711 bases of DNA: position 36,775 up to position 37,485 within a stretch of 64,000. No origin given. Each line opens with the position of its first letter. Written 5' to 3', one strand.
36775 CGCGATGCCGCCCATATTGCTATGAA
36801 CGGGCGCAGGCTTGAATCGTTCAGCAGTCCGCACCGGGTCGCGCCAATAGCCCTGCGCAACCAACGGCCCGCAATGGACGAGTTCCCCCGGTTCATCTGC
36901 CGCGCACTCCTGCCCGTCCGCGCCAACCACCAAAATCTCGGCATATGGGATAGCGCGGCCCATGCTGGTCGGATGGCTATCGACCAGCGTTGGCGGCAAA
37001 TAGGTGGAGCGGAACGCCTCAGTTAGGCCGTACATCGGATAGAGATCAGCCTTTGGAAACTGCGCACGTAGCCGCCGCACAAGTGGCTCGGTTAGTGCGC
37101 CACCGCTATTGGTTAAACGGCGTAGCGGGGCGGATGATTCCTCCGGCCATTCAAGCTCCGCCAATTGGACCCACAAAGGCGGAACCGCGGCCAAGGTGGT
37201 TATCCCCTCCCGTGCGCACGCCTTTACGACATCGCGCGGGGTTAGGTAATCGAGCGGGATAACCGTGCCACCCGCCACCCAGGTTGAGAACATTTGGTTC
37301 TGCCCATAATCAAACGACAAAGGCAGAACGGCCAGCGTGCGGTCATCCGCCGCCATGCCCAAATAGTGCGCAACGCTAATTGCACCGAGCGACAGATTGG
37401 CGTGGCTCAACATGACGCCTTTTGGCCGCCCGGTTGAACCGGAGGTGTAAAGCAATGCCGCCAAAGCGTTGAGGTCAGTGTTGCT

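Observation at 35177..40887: Carrier-protein / AMP-ligase / PLP-decarboxylase / CelD-like acyltransferase / two-hydrolase module joined to the XrtA locus, with no assigned chemistry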

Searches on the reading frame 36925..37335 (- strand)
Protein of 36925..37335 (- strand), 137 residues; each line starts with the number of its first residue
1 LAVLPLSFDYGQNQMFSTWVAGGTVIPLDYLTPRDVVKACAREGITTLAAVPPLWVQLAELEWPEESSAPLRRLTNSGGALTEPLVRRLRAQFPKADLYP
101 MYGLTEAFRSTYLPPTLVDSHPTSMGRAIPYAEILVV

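Call 45: search_solved_structures(query=window:36925-37335:-, max_evalue=0.001, show_alignments=5)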
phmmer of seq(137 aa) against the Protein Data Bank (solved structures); distinct sequences matched with E-value up to 0.001: 15.
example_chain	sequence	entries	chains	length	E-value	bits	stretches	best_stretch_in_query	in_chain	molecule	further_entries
3wv4_A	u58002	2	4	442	1.5e-11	48.2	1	5-134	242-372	Non-ribosomal peptide synthetase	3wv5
3wvn_A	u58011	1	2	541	1.8e-11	47.9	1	5-134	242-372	Non-ribosomal peptide synthetase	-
4lgc_A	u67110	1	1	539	1.5e-05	28.7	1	9-131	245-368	Bile acid-coenzyme A ligase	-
7ly4_E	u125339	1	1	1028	2.9e-05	27.8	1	5-131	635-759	BmdB, bacillamide NRPS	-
7ly7_A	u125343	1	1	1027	2.9e-05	27.8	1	5-131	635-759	BmdB, Bacillamide NRPS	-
6sq8_A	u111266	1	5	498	3.3e-05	27.6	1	4-134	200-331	Fatty acid CoA ligase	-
6h1b_A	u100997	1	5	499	3.3e-05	27.6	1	4-134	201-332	Fatty acid CoA ligase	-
5wm2_A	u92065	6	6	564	3.8e-05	27.4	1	12-108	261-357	Salicylate-AMP ligase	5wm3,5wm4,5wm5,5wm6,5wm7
6oyf_A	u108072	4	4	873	4.6e-05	27.2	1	5-108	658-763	Txo1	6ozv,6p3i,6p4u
6p1j_A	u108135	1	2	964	5e-05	27.1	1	5-108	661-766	Txo2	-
1ult_A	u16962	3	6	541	5.2e-05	27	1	17-125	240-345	long chain fatty acid-CoA ligase | long-chain-fatty-acid-CoA synthetase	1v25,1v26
3dhv_A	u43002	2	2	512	0.00025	24.8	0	4-108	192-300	D-alanine-poly(phosphoribitol) ligase | D-alanine--poly(phosphoribitol) ligase subunit 1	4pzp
3fcc_A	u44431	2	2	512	0.00025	24.8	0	4-108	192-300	D-alanine--poly(phosphoribitol) ligase subunit 1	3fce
8xjz_C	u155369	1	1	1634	0.00038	24.2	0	8-108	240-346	Peptide synthetase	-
5jjp_A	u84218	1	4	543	0.00096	22.9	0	4-112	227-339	Nonribosomal peptide synthase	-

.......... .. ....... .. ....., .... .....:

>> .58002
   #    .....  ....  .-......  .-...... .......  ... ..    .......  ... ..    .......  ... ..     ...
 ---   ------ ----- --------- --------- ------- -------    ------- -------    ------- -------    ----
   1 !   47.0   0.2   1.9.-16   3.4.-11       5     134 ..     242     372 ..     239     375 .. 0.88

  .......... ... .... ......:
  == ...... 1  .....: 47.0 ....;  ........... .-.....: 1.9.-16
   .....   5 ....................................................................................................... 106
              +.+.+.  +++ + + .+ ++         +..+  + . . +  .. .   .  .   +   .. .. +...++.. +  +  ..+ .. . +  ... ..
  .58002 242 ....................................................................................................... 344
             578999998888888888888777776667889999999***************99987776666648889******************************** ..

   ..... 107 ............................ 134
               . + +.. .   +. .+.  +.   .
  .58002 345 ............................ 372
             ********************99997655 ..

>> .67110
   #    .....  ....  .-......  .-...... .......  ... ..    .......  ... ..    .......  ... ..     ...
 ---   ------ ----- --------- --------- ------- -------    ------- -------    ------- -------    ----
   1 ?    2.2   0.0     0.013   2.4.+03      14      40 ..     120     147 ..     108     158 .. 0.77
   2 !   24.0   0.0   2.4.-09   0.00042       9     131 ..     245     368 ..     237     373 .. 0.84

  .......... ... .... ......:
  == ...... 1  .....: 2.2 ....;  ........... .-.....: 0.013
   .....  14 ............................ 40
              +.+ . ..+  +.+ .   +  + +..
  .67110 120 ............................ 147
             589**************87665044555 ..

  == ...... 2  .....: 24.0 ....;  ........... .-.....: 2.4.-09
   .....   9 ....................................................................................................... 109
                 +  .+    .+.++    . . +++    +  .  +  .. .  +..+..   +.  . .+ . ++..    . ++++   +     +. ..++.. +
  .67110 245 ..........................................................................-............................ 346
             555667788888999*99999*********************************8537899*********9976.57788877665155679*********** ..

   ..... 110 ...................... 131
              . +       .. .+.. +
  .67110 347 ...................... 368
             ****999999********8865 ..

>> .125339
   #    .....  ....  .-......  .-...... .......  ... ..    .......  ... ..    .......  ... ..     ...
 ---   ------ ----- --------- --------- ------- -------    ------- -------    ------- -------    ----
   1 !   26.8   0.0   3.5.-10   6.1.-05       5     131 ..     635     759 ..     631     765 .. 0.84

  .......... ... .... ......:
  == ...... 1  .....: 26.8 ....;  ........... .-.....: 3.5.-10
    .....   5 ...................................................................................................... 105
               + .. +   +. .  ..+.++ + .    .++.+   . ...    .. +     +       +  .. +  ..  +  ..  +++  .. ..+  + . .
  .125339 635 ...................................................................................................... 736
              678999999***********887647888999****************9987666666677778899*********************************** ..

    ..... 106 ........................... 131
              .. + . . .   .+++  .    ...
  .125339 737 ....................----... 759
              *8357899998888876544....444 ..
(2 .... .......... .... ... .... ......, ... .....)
